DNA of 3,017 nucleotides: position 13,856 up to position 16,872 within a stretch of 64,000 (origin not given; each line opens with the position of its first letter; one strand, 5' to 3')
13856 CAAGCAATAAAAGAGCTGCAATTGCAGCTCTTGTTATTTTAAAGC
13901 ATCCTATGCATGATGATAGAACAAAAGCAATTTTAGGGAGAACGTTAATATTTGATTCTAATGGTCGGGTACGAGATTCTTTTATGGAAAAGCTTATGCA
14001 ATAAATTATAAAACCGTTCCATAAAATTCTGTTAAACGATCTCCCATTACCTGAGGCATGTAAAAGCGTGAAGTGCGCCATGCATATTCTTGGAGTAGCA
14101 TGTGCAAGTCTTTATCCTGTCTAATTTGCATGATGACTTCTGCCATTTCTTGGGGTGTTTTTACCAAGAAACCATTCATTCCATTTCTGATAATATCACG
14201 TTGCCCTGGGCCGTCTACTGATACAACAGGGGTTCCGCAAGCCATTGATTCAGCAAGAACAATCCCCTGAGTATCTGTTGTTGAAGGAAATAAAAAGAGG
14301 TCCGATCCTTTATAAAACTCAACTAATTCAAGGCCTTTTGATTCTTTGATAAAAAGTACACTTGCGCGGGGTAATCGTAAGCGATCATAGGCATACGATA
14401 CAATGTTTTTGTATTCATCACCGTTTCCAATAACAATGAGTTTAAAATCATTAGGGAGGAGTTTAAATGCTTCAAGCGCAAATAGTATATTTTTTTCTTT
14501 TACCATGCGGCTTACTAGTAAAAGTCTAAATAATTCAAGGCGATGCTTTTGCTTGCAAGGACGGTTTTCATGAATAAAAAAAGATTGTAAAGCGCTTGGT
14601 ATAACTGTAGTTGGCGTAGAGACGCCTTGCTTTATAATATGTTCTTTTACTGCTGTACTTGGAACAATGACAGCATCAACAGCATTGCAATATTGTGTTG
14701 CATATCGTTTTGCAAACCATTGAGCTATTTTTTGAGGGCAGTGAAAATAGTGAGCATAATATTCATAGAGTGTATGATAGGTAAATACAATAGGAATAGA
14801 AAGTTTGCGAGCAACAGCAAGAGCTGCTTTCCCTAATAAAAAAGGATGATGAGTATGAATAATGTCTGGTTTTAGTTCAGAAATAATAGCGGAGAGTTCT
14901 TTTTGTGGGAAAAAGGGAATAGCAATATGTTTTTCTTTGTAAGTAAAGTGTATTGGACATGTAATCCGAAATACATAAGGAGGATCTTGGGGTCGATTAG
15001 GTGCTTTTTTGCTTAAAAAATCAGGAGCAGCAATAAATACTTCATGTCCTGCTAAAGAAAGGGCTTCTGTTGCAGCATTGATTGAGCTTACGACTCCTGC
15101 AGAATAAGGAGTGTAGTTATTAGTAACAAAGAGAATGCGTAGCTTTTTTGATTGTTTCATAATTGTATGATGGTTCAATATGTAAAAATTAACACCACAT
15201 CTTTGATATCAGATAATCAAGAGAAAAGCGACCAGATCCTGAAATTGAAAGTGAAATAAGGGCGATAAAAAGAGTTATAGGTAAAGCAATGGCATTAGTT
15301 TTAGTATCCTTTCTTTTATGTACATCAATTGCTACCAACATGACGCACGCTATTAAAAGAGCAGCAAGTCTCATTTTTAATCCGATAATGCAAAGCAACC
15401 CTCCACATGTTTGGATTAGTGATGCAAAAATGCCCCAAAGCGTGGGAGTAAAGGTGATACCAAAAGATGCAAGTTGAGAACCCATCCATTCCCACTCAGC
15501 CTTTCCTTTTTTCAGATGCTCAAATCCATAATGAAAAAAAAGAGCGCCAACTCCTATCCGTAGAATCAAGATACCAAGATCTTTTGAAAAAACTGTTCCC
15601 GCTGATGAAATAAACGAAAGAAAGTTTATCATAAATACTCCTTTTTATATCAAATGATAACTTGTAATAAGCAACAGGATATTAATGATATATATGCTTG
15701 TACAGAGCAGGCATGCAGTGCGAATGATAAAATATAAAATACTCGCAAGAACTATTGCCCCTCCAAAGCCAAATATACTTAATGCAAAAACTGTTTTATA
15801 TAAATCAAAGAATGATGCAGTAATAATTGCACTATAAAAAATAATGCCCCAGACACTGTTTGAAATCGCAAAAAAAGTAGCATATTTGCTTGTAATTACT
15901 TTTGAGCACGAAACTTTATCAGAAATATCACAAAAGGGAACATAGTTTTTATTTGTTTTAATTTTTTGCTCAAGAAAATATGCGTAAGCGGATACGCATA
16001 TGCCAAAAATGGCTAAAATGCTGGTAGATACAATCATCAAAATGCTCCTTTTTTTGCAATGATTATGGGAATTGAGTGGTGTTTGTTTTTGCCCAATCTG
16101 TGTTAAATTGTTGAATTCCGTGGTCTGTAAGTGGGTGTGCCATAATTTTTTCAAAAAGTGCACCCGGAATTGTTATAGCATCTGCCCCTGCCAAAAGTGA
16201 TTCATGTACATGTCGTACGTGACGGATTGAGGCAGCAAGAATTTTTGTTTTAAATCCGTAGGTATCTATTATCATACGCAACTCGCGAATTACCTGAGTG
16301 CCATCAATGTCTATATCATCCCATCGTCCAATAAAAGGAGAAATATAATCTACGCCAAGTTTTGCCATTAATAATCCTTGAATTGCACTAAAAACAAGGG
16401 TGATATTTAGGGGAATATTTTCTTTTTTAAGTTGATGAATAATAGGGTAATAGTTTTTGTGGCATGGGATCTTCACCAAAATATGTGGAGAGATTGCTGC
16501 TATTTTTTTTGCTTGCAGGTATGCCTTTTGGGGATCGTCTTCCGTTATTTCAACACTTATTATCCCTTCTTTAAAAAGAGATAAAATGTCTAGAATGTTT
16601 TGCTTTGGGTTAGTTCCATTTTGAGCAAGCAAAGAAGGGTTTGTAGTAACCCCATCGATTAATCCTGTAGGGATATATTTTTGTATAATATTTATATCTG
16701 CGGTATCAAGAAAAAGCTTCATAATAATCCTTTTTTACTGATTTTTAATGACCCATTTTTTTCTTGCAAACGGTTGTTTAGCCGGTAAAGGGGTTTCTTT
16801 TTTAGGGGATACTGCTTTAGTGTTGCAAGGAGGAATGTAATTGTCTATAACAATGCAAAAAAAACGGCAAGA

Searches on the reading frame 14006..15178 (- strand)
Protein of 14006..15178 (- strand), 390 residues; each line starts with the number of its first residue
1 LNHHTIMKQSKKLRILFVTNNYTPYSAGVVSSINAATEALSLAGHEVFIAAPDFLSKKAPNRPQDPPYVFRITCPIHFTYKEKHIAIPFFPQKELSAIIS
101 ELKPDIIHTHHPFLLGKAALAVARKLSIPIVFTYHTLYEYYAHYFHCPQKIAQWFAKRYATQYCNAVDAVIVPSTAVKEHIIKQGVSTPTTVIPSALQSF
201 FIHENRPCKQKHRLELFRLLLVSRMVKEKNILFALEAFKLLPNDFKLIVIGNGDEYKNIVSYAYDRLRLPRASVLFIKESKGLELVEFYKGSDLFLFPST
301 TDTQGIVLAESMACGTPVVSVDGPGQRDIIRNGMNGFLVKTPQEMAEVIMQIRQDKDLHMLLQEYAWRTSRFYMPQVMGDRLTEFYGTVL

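Call 3: search_protein_families(library=pfam, proteins=[window:14006-15178:-], max_evalue=0.01)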
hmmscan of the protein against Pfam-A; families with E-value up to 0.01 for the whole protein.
window:14006-15178:- (390 aa): 8 families
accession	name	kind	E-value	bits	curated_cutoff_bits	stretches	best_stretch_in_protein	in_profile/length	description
PF00534.26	Glycos_transf_1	-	3.6e-31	108.4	26.4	1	213-366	12-169/172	Glycosyl transferases group 1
PF13439.12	Glyco_transf_4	-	8.2e-31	107.7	28.5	1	28-195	3-164/170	Glycosyltransferase Family 4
PF13692.12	Glyco_trans_1_4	-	9.1e-26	91.3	27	1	218-354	3-141/142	Glycosyl transferases group 1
PF13579.12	Glyco_trans_4_4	-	2.8e-17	64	29.7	1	28-194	2-156/158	Glycosyl transferase 4-like domain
PF13477.12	Glyco_trans_4_2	-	1.7e-05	25.4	23.4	1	37-172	17-137/139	Glycosyl transferase 4-like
PF13524.12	Glyco_trans_1_2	-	2.3e-05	24.8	25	1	234-358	5-117/144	Glycosyl transferase-like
PF20706.3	GT4-conflict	-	0.00014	21.4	26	1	101-335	79-325/385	Family 4 Glycosyltransferase in conflict systems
PF08288.18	PIGA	-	0.0084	17.2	27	0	75-140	22-88/90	PIGA (GPI anchor biosynthesis)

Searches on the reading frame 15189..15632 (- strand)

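Call 3: search_protein_families(library=pfam, proteins=[window:15189-15632:-], max_evalue=0.01)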
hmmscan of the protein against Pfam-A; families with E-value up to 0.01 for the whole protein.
window:15189-15632:- (147 aa): 4 families
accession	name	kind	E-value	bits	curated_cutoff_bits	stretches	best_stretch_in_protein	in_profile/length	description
PF07681.17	DoxX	-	2.6e-14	54.1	23.6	1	20-102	1-80/85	DoxX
PF04173.18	DoxD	-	0.0002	21.8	22.7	1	70-144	71-146/167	TQO small subunit DoxD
PF24661.1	DUF7649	-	0.00044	20.7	27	0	2-68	10-74/85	Domain of unknown function (DUF7649)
PF13564.11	DoxX_2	-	0.0042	17.6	26.3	1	63-125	34-100/103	DoxX-like family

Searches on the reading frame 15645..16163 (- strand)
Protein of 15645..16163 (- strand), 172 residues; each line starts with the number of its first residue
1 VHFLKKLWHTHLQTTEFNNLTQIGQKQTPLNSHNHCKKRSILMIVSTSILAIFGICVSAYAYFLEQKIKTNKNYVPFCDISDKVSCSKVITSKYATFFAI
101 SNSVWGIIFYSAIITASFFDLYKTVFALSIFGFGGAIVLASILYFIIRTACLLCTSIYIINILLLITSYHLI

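Call 3: search_protein_families(library=pfam, proteins=[window:15645-16163:-], max_evalue=0.01)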
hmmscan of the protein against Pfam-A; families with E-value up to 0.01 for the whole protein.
window:15645-16163:- (172 aa): 1 family
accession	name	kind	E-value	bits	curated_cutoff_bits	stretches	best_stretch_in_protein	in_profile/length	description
PF07884.19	VKOR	-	2.9e-25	89.4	27.5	1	49-168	5-133/134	Vitamin K epoxide reductase family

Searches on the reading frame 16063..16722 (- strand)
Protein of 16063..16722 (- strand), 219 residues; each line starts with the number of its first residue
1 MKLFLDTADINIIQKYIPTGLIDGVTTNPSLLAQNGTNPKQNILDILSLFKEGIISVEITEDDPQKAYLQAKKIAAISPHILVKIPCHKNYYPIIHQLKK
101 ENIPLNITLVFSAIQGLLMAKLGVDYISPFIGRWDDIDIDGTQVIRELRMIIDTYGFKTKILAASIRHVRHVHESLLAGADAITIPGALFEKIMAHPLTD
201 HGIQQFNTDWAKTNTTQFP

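Call 3: search_protein_families(library=pfam, proteins=[window:16063-16722:-], max_evalue=0.01)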
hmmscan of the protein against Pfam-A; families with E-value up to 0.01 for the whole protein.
window:16063-16722:- (219 aa): 1 family
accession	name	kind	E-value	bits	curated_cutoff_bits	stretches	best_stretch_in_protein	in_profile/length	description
PF00923.25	TAL_FSA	-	9.1e-51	173.3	27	1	3-213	1-281/285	Transaldolase/Fructose-6-phosphate aldolase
